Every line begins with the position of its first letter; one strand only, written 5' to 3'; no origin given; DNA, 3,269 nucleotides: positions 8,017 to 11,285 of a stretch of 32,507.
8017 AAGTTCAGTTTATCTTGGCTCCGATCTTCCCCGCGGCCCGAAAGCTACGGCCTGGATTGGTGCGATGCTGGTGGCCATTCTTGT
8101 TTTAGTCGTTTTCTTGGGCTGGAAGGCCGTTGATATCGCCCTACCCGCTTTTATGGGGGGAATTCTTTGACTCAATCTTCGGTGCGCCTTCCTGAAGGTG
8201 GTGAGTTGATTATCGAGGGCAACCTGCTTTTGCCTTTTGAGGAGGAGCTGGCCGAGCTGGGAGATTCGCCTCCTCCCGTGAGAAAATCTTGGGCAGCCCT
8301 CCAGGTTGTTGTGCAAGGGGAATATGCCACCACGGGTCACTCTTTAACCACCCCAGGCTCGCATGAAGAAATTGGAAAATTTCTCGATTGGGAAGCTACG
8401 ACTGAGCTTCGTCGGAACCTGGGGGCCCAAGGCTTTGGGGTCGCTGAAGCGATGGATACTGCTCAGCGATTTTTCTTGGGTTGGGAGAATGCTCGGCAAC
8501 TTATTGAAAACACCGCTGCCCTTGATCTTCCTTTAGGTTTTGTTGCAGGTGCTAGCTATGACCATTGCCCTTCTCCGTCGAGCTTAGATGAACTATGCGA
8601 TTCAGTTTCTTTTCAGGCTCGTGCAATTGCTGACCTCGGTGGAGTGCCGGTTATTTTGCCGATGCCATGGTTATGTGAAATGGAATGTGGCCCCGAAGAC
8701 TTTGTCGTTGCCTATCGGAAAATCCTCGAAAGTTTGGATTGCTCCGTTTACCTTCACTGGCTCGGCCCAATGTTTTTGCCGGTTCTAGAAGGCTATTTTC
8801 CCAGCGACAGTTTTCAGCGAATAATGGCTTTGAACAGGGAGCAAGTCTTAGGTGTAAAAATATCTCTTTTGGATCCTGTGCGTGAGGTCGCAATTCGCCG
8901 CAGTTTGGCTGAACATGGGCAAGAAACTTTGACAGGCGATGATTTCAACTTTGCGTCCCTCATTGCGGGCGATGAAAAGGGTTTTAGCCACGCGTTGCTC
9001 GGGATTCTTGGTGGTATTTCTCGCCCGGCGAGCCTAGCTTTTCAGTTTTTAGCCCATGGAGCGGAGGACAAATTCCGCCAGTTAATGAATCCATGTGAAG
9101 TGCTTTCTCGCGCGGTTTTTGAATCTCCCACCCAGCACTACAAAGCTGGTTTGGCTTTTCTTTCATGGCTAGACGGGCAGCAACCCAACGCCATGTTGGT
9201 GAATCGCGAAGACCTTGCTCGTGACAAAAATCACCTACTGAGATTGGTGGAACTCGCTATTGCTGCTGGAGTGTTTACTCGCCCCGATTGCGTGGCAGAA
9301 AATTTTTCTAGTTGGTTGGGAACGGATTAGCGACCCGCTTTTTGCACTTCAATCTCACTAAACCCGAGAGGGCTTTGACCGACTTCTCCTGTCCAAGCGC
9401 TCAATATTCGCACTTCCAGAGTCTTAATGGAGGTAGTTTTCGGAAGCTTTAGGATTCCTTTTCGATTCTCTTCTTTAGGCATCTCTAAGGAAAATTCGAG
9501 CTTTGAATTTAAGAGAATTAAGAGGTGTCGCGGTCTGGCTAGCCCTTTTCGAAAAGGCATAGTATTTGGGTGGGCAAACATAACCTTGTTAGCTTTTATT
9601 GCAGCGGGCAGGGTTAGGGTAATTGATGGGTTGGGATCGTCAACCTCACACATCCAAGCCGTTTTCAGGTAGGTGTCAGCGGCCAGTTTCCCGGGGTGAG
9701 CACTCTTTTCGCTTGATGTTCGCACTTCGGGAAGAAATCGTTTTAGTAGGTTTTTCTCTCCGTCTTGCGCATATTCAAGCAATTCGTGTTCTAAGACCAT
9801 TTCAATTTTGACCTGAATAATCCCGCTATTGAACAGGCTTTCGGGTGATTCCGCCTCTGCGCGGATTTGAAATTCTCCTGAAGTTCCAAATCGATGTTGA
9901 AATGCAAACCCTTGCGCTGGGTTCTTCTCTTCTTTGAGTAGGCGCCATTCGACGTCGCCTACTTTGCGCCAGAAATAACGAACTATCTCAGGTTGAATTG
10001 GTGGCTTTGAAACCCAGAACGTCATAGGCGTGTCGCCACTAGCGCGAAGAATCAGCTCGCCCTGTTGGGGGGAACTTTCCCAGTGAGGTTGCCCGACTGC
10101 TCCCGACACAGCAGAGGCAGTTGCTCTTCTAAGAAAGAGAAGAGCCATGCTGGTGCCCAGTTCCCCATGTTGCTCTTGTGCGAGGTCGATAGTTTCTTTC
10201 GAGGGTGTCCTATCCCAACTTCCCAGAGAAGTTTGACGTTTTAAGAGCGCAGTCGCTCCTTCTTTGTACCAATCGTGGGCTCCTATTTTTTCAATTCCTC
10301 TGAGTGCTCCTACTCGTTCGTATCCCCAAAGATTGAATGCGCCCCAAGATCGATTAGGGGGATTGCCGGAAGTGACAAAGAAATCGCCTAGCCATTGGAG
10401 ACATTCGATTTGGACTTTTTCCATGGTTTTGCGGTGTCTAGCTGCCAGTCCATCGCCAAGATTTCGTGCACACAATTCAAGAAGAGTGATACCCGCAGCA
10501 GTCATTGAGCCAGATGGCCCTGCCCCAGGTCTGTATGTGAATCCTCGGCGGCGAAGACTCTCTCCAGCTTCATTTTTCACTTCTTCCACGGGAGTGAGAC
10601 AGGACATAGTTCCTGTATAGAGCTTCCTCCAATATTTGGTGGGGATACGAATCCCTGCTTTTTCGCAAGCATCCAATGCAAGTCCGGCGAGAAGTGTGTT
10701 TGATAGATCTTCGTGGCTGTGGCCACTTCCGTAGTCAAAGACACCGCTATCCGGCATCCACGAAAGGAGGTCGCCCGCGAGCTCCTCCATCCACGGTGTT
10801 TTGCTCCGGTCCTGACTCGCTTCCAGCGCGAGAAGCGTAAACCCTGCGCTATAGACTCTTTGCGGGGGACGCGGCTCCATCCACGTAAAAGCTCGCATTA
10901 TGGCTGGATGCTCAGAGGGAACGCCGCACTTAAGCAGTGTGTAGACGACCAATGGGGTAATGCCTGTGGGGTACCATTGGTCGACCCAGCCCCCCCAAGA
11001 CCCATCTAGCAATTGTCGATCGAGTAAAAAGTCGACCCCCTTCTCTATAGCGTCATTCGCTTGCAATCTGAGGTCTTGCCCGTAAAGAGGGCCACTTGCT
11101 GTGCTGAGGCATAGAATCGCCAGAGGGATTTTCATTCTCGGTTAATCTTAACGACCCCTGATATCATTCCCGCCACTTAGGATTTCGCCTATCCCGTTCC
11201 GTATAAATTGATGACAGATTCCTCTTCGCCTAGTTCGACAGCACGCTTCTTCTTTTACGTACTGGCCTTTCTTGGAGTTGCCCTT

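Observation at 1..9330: Seven translationally coupled genes form a non-canonical sialic-acid-like or amino-sugar operon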

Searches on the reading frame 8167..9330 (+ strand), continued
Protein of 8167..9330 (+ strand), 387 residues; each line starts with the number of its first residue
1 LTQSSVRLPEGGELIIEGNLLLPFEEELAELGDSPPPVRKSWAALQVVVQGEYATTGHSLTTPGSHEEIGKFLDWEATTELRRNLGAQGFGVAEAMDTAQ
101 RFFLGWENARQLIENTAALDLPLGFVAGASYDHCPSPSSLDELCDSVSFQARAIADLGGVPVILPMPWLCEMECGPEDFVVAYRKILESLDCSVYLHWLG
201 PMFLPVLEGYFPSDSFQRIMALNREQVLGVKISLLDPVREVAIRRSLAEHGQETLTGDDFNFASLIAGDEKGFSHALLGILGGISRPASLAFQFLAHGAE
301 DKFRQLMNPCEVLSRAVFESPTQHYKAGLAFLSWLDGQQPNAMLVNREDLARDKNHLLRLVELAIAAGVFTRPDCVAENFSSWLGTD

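Call 40: fold_search(model_id=the predicted structure, library=pdb)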
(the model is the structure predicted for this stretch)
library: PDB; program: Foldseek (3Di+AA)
matches with E <= 10: 1611; with E <= 0.001: 237
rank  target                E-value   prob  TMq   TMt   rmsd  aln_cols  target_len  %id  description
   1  4dnh                  1.5e-28  1.00  0.84  0.85   3.3       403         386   34  Crystal structure of hypothetical protein SMc04132 from Sinorhizobium meliloti 1021 (released 2012-03-28)
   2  3d0c_B                5.6e-09  1.00  0.61  0.76   6.1       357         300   15  Crystal structure of dihydrodipicolinate synthase from Oceanobacillus iheyensis at 1.9 A resolution (released 2008-05-13)
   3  7kg5_B                8.9e-09  1.00  0.60  0.77   4.1       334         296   16  Dihydrodipicolinate synthase (DHDPS) from C.jejuni, H56W mutant with pyruvate bound in the active site (released 2021-10-20)
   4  7kel_B                1.0e-08  1.00  0.61  0.77   3.9       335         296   15  Dihydrodipicolinate synthase (DHDPS) from C.jejuni, H59K mutant with pyruvate bound in the active site (released 2021-10-13)
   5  5c55_A                1.1e-08  1.00  0.64  0.80   3.4       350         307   12  Crystal structure of the Y138F mutant of C.glutamicum N-acetylneuraminic acid lyase in complex with pyruvate (released 2016-06-22)
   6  6tzu_A                1.8e-08  1.00  0.59  0.75   4.2       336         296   14  Dihydrodipicolinate synthase (DHDPS) from C.jejuni, N84A mutant with pyruvate bound in the active site (released 2019-12-04)
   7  3eb2_A                1.8e-08  1.00  0.60  0.78   4.1       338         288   14  Crystal structure of Dihydrodipicolinate Synthase from Rhodopseudomonas palustris at 2.0A resolution (released 2008-09-02)
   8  5c54_G                1.9e-08  1.00  0.65  0.80   3.4       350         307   12  Crystal structure of a novel N-acetylneuraminic acid lyase from Corynebacterium glutamicum (released 2016-06-22)
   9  4icn_B                1.9e-08  1.00  0.62  0.80   3.4       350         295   12  Dihydrodipicolinate synthase from shewanella benthica (released 2013-12-11)
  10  2wkj_A                2.1e-08  1.00  0.60  0.75   4.1       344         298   17  Crystal structure of the E192N mutant of E. Coli N-acetylneuraminic acid lyase in complex with pyruvate at 1.45A resol (released 2009-12-01)
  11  5c54_D                2.2e-08  1.00  0.62  0.77   4.0       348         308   12  Crystal structure of a novel N-acetylneuraminic acid lyase from Corynebacterium glutamicum (released 2016-06-22)
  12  2a6l_A                2.3e-08  1.00  0.64  0.82   3.6       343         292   13  Dihydrodipicolinate synthase (E. coli)- mutant R138H (released 2005-10-18)
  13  3lci_D                2.7e-08  1.00  0.61  0.77   4.2       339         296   17  The D-sialic acid aldolase mutant V251W (released 2011-01-19)
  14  5c54_E                2.9e-08  1.00  0.62  0.77   4.0       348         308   12  Crystal structure of a novel N-acetylneuraminic acid lyase from Corynebacterium glutamicum (released 2016-06-22)
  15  3na8_B                3.0e-08  1.00  0.62  0.81   3.9       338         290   16  Crystal Structure of a putative dihydrodipicolinate synthetase from Pseudomonas aeruginosa (released 2011-06-01)
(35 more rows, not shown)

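Call 71: search_dna_similar(query=window:8167-9330:+, collection=plasmids, mode=protein, max_rows=25, rows=spread)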
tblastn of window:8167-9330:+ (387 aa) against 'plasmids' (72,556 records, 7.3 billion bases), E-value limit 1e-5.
Records with a match: 148; places in all: 152; records where one place covers at least 80% of the query: 118.
Best place of each record, by identity: <60% 148.
By first word of the organism name: Sinorhizobium 65; Rhizobium 23; Paraburkholderia 6; Arthrobacter 5; Paracoccus 5; Ensifer 5; Streptomyces 5; Sagittula 2; Chelatococcus 2; Caballeronia 2; and 26 more.
By predicted mobility (MOB-suite, as given by PLSDB): non-mobilizable 74; conjugative 63; mobilizable 11.
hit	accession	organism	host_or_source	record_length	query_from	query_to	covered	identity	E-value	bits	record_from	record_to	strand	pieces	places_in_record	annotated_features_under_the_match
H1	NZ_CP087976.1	Rhizobium sp. RCAM05350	cell culture,fouling of walls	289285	35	384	90%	36.7%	1e-52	195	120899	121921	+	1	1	dihydrodipicolinate synthase family protein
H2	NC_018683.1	Sinorhizobium meliloti Rm41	-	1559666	55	386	86%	37.7%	1e-57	210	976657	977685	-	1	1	none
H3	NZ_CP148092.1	Rhizobium sp. T1470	Medicago sativa,cell culture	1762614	69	386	82%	39.3%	5e-51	191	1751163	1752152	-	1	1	none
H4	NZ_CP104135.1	Sinorhizobium sp. C101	Phaseolus vulgaris,cell ...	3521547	73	384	81%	39.9%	1e-50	189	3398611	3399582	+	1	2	none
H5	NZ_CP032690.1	Rhizobium sp. CCGE532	Phaseolus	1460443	69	386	82%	38.7%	7e-49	184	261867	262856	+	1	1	record has no annotation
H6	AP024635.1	Arthrobacter sp. NtRootA4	Nicotiana tabacum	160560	35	386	91%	34.9%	9e-50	187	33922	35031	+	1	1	hypothetical protein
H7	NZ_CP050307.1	Rhizobium lusitanum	Oxytropis pumilio,cell culture,root ...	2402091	69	386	82%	38.4%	2e-50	189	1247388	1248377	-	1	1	none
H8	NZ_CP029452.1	Sinorhizobium fredii CCBAU 25509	Glycine soja,cell culture,plant root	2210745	73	374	78%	40.3%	7e-54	199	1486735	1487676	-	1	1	record has no annotation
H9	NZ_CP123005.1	Sinorhizobium meliloti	Medicago sativa,cell culture,nodules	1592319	73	384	81%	39.0%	1e-57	210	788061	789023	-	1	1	none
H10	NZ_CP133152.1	Sinorhizobium chiapasense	Acaciella angustissima,cell culture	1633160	73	386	81%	38.6%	2e-54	200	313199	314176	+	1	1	none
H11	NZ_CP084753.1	Roseateles sp. XES5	Xenopus laevis,bacterial culture,swab ...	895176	73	386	81%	38.5%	8e-55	201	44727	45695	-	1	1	dihydrodipicolinate synthase family protein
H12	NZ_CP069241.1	Rhodococcus sp. USK13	cell culture,Sand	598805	65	376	81%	38.5%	3e-57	209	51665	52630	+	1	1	dihydrodipicolinate synthase family protein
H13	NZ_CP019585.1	Sinorhizobium meliloti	Medicago arborea,tissue sample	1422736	73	384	81%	38.4%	1e-56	207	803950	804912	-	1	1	record has no annotation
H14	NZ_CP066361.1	Sinorhizobium meliloti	Medicago lupulina L.,nodules of ...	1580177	73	384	81%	38.4%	1e-56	207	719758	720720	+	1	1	none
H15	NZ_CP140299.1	Sinorhizobium kummerowiae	Kummerowia stipulacea,Pure culture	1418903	73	384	81%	38.4%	2e-56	206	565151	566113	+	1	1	none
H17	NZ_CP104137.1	Sinorhizobium sp. C101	Phaseolus vulgaris,cell ...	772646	73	386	81%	37.8%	5e-56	205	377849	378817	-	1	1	dihydrodipicolinate synthase family protein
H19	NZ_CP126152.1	Sagittula sp. MA-2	Cell culture,Coastal seawater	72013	73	384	81%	38.1%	2e-52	194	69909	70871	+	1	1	dihydrodipicolinate synthase family protein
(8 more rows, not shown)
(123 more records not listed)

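Call 72: get_annotated_region(hit=H12, flank=7000)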
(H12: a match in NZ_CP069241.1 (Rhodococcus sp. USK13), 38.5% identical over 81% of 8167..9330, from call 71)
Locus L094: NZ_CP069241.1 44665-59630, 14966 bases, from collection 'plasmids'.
description: Rhodococcus sp. USK13 plasmid pUSK13_1, complete sequence
organism: Rhodococcus sp. USK13 (NCBI taxid 2806442)
taxonomy: Bacteria; Actinomycetota; Actinomycetes; Mycobacteriales; Nocardiaceae; Rhodococcus; Rhodococcus sp. USK13
host: -; source: cell culture,Sand; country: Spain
typing (MOB-suite, as given by PLSDB): mobilizable; relaxase MOBP,MOBP
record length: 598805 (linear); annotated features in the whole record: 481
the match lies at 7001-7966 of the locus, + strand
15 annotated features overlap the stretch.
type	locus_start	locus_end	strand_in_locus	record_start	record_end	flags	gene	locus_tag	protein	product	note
CDS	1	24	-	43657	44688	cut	-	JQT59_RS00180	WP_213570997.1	ABC transporter permease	GO:0008643 - carbohydrate transport [Evidence IEA]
CDS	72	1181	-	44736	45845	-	-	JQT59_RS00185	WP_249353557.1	sugar ABC transporter substrate-binding protein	-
CDS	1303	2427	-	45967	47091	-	-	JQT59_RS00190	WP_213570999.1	glycerate kinase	-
CDS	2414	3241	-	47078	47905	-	-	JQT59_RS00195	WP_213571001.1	aldo/keto reductase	-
CDS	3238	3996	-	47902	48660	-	-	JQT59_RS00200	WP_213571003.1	SDR family oxidoreductase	-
CDS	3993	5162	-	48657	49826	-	-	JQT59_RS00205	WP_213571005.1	acyl-CoA dehydrogenase family protein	-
CDS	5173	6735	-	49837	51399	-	-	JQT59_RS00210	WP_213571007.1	CoA-transferase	-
CDS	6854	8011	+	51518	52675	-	-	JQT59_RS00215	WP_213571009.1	dihydrodipicolinate synthase family protein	-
CDS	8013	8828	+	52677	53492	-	-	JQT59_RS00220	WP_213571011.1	sugar phosphate isomerase/epimerase family protein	-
CDS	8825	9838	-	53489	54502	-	-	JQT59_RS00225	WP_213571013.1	LacI family DNA-binding transcriptional regulator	GO:0006351 - DNA-templated transcription [Evidence IEA]; GO:0045892 - negative regulation of DNA-templated ...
CDS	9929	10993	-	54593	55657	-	-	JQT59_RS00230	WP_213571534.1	alcohol dehydrogenase catalytic domain-containing protein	-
CDS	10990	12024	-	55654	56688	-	-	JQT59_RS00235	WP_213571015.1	Gfo/Idh/MocA family oxidoreductase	-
CDS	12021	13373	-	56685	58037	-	-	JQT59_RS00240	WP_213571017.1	MFS transporter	GO:0055085 - transmembrane transport [Evidence IEA]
CDS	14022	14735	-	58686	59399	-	-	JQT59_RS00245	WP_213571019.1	IclR family transcriptional regulator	GO:0006355 - regulation of DNA-templated transcription [Evidence IEA]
CDS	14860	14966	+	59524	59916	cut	-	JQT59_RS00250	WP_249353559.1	heme-binding protein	-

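Call 73: get_annotated_region(hit=H19, flank=7000)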
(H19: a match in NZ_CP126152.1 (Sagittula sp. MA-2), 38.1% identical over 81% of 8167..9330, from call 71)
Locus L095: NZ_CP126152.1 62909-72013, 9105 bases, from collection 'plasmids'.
description: Sagittula sp. MA-2 plasmid p7, complete sequence
organism: Sagittula sp. MA-2 (NCBI taxid 3048007)
taxonomy: Bacteria; Pseudomonadota; Alphaproteobacteria; Rhodobacterales; Roseobacteraceae; Sagittula; Sagittula sp. MA-2
host: -; source: Cell culture,Coastal seawater; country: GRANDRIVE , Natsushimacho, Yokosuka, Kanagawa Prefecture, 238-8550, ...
typing (MOB-suite, as given by PLSDB): non-mobilizable
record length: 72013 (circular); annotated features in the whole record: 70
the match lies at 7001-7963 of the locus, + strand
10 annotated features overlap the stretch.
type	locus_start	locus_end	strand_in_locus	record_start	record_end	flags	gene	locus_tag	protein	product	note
CDS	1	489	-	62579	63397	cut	-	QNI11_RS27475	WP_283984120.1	aldo/keto reductase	-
CDS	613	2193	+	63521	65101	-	-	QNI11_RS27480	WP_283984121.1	acyl CoA:acetate/3-ketoacid CoA transferase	-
CDS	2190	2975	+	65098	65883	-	-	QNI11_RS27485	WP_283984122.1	enoyl-CoA hydratase/isomerase family protein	-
CDS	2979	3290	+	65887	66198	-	-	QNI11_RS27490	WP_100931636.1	Dabb family protein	-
CDS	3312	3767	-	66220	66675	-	-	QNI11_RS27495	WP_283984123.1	MaoC/PaaZ C-terminal domain-containing protein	-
CDS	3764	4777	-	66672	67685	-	-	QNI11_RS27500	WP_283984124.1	aldo/keto reductase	-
CDS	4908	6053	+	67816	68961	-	-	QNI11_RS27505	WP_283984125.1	acyl-CoA dehydrogenase family protein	-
CDS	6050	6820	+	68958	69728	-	-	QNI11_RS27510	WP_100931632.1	3-ketoacyl-ACP reductase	-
CDS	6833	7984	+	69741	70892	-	-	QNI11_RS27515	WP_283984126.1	dihydrodipicolinate synthase family protein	-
CDS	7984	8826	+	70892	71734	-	-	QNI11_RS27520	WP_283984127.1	sugar phosphate isomerase/epimerase family protein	-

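Call 74: get_annotated_region(hit=H17, flank=7000)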
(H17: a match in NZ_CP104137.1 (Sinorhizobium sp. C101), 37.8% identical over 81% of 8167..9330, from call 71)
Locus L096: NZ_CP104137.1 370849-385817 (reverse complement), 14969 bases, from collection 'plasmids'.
description: Sinorhizobium sp. C101 plasmid pC101c, complete sequence
organism: Sinorhizobium sp. C101 (NCBI taxid 2976819)
taxonomy: Bacteria; Pseudomonadota; Alphaproteobacteria; Hyphomicrobiales; Rhizobiaceae; Sinorhizobium; Sinorhizobium sp. C101
host: -; source: Phaseolus vulgaris,cell culture,Phaseolus vulgaris nodule,nodule from plant grown in inoculum free soil; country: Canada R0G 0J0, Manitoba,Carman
typing (MOB-suite, as given by PLSDB): non-mobilizable
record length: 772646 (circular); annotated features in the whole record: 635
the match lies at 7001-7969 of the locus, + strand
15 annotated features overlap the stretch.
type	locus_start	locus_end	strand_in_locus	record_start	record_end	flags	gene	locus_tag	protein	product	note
CDS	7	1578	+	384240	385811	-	-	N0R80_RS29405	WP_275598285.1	acyl CoA:acetate/3-ketoacid CoA transferase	-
CDS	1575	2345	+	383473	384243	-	-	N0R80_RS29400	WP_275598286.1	enoyl-CoA hydratase/isomerase family protein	-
CDS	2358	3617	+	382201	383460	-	-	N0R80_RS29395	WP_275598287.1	glycerate kinase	-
CDS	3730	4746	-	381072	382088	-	-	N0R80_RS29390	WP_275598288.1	aldo/keto reductase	-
CDS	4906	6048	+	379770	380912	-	-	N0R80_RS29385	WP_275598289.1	acyl-CoA dehydrogenase family protein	-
CDS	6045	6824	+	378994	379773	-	-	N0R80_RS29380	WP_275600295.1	3-ketoacyl-ACP reductase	-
CDS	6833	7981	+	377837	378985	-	-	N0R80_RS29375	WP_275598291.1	dihydrodipicolinate synthase family protein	-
CDS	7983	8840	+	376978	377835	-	-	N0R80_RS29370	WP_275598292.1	sugar phosphate isomerase/epimerase family protein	-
CDS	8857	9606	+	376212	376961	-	-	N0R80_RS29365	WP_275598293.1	electron transfer flavoprotein subunit beta/FixA family protein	-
CDS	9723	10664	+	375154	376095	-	-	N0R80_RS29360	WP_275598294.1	electron transfer flavoprotein subunit alpha/FixB family protein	-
CDS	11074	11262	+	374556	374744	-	-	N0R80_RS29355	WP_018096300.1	hypothetical protein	-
CDS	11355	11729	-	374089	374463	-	-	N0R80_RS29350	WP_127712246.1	VOC family protein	-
CDS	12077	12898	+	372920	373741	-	-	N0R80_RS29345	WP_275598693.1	DUF1206 domain-containing protein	-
CDS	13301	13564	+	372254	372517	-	-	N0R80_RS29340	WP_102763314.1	hypothetical protein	-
CDS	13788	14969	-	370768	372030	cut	-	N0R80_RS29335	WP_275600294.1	LysR family transcriptional regulator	-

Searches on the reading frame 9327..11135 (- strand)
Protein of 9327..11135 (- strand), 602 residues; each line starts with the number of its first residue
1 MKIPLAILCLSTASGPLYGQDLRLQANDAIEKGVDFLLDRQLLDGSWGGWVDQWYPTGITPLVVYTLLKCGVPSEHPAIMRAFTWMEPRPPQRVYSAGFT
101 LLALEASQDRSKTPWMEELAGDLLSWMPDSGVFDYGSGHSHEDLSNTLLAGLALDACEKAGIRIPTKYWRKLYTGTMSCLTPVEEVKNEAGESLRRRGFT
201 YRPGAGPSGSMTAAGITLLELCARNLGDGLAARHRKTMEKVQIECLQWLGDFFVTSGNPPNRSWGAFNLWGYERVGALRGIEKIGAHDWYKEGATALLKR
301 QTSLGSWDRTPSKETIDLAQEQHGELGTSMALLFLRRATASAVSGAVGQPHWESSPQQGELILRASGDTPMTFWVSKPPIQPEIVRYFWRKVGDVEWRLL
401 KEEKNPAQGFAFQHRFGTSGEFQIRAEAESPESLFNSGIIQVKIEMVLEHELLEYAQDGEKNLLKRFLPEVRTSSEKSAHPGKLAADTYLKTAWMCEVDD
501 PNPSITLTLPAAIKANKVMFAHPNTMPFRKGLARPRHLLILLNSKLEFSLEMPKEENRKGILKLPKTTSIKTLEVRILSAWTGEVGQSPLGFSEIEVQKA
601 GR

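Call 5: search_protein_families(library=pfam, proteins=[window:9327-11135:-], max_evalue=0.01)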
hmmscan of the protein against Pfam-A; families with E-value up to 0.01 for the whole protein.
window:9327-11135:- (602 aa): 1 family
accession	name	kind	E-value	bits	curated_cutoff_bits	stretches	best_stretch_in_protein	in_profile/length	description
PF13243.12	SQHop_cyclase_C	-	0.00015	21.4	26.1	1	25-88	156-218/319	Squalene-hopene cyclase C-terminal domain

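Call 6: search_protein_families(library=ncbifam, proteins=[window:9327-11135:-], max_evalue=0.01)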
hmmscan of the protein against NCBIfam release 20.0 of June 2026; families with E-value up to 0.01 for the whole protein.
window:9327-11135:- (602 aa): 3 families
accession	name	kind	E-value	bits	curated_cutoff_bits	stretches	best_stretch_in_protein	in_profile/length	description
TIGR03463.1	osq_cycl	subfamily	0.00058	18.3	851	1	27-87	476-535/634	2,3-oxidosqualene cyclase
TIGR01507.1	hopene_cyclase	equivalog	0.00079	17.9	431.1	1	25-87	471-532/640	squalene--hopene cyclase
NF047619.1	NADase_discoid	domain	0.0019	18.3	38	1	474-595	7-129/130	NADase-type glycan-binding domain-containing protein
